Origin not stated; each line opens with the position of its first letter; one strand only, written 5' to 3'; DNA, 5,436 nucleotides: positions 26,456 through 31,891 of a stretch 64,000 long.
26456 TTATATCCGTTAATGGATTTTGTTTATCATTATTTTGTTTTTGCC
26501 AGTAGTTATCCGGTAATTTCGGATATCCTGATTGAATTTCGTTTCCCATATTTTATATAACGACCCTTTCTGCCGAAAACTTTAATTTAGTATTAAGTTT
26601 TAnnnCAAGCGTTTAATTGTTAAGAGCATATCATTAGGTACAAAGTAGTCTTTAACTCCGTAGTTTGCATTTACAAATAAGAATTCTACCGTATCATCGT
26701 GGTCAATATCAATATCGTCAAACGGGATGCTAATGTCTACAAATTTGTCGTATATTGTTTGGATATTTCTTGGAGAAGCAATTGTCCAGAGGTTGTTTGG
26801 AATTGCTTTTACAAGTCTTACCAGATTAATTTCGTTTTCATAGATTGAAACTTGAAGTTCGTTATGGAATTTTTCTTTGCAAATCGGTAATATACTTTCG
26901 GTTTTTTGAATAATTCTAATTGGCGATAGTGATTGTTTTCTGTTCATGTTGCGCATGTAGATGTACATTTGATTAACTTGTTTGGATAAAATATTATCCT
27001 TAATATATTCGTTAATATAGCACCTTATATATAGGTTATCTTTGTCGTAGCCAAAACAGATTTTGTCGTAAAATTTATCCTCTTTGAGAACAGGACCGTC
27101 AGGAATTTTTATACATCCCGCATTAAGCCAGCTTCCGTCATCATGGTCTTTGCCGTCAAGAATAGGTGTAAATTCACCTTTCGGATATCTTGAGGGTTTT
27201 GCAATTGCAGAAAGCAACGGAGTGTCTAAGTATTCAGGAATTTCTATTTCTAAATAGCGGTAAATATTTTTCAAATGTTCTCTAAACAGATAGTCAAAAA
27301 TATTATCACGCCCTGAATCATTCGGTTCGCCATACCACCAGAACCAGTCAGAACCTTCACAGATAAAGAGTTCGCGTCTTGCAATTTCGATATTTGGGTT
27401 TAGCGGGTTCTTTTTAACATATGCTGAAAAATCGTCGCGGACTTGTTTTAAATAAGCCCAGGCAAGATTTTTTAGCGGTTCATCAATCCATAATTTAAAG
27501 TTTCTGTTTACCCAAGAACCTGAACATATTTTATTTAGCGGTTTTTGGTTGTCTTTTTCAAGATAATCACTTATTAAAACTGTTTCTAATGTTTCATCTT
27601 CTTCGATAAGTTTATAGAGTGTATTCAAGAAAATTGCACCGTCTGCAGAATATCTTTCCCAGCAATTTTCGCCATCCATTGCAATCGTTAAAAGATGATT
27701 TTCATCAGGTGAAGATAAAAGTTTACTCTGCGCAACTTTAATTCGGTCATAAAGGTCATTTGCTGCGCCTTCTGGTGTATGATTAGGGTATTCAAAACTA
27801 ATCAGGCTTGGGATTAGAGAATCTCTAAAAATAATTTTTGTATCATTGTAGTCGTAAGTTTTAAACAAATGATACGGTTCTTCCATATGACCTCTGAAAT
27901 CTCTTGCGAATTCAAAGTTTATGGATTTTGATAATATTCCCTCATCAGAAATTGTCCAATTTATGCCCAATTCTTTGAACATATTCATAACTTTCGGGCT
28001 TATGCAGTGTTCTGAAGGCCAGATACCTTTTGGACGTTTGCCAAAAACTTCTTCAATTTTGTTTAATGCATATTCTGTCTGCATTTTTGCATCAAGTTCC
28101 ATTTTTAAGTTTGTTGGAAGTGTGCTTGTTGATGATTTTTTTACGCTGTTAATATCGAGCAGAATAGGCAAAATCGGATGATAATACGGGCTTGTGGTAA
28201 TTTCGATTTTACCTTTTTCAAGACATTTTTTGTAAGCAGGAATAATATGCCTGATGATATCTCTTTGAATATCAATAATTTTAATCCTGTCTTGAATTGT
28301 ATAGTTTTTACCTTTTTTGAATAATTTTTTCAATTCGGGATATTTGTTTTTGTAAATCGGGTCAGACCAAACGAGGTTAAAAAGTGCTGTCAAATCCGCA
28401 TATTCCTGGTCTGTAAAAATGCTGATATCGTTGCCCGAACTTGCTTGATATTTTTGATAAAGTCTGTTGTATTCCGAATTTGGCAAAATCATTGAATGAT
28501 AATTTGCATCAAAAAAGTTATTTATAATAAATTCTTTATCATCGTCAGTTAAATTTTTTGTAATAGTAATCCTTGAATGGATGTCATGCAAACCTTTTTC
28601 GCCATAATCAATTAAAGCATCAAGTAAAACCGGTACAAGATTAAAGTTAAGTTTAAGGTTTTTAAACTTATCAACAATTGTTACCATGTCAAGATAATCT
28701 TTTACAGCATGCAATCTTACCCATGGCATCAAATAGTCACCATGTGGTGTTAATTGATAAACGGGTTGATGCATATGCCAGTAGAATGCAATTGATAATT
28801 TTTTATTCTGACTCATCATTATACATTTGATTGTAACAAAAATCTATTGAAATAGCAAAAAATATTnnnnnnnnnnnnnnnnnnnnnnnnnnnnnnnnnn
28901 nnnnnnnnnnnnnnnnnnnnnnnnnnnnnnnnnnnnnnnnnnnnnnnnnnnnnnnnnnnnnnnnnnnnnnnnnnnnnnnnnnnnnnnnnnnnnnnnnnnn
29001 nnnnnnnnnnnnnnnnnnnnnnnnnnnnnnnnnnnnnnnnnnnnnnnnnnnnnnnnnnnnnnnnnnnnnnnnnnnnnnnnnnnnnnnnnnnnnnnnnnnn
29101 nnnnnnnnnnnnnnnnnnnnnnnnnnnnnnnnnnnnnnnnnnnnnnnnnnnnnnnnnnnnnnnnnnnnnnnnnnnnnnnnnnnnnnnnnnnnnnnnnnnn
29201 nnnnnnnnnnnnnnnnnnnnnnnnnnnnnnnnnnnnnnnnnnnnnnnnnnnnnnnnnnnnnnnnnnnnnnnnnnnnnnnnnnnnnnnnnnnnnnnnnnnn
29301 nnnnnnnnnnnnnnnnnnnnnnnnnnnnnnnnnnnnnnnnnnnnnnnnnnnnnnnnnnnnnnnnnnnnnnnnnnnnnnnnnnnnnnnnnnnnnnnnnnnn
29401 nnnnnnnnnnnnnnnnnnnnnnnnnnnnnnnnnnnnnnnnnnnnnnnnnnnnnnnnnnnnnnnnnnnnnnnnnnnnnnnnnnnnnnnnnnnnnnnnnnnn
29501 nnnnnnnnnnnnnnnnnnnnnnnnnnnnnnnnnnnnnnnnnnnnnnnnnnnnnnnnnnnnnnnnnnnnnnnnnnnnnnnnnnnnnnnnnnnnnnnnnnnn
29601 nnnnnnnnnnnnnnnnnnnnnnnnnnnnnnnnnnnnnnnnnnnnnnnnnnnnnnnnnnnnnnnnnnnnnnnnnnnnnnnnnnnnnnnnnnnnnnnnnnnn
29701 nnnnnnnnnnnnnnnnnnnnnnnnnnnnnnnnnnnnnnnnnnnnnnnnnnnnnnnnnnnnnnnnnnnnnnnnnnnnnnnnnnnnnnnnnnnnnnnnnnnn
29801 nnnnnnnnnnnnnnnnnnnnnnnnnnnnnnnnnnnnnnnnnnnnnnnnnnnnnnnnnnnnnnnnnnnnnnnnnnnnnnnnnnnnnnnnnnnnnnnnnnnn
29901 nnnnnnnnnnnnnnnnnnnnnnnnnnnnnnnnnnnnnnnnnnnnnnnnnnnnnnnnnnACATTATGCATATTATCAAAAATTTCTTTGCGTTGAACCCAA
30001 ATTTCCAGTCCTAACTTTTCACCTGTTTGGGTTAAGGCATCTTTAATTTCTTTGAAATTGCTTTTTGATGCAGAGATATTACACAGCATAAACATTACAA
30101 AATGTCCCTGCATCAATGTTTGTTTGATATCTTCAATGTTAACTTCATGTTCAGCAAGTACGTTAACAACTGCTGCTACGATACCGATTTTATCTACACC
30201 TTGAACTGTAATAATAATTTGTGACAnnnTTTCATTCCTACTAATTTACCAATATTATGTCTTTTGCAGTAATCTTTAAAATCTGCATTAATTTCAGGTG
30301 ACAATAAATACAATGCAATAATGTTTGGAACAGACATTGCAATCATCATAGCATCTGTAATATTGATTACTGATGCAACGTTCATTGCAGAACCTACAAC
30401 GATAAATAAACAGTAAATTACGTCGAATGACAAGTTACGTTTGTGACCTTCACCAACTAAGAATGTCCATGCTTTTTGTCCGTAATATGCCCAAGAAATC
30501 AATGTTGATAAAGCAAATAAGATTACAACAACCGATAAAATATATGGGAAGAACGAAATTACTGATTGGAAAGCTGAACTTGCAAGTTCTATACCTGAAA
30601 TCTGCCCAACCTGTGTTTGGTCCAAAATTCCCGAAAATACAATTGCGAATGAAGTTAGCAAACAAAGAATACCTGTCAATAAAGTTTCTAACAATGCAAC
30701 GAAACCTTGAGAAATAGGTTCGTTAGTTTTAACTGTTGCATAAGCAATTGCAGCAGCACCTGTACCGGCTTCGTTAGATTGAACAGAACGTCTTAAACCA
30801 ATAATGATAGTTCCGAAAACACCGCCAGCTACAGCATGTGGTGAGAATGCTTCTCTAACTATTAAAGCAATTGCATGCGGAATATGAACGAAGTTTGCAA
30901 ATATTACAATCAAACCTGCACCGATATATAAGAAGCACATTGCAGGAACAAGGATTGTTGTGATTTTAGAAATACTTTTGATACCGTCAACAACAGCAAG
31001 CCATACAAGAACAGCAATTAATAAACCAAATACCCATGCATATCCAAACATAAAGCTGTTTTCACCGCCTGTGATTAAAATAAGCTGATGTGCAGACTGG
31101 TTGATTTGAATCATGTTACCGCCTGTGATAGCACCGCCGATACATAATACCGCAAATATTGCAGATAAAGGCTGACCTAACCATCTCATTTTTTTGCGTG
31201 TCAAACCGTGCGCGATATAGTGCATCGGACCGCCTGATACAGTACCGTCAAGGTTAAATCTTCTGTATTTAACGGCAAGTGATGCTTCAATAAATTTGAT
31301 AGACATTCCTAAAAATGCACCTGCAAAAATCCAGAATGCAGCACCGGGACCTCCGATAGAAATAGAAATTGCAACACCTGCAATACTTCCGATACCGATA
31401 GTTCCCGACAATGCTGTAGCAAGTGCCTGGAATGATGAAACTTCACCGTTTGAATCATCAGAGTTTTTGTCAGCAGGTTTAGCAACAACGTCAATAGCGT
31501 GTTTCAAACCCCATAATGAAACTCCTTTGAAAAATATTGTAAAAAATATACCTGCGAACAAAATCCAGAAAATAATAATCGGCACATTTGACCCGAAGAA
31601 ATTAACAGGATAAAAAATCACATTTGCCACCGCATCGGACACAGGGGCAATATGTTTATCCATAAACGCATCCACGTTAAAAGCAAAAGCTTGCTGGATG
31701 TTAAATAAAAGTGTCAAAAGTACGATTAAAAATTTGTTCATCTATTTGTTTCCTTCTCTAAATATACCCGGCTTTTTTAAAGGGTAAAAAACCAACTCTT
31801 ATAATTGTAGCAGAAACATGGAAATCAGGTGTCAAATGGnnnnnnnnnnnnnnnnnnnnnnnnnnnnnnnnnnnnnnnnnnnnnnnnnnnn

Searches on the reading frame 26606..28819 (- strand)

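Call 20: search_protein_families(library=ncbifam, proteins=[window:26606-28819:-], max_evalue=1e-10)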
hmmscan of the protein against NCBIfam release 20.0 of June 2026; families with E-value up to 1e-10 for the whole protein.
window:26606-28819:- (738 aa): 0 families

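Call 82: search_protein_families(library=ncbifam, proteins=[window:26606-28819:-], max_evalue=0.001)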
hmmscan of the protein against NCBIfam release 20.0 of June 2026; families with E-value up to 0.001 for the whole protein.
window:26606-28819:- (738 aa): 1 family
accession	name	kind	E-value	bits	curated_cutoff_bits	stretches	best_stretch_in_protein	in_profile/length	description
NF041133.1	branch_enz_Thcocales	equivalog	6.4e-06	24.9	1000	0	168-276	99-189/553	1,4-alpha-glucan branching protein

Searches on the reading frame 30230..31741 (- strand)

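Call 20: search_protein_families(library=ncbifam, proteins=[window:30230-31741:-], max_evalue=1e-10)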
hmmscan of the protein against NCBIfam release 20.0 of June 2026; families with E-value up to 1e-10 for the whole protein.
window:30230-31741:- (504 aa): 1 family
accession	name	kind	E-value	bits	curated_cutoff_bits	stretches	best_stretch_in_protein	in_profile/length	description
TIGR00835.1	agcS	subfamily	3.8e-103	345.6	272.65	1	56-491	4-424/424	amino acid carrier protein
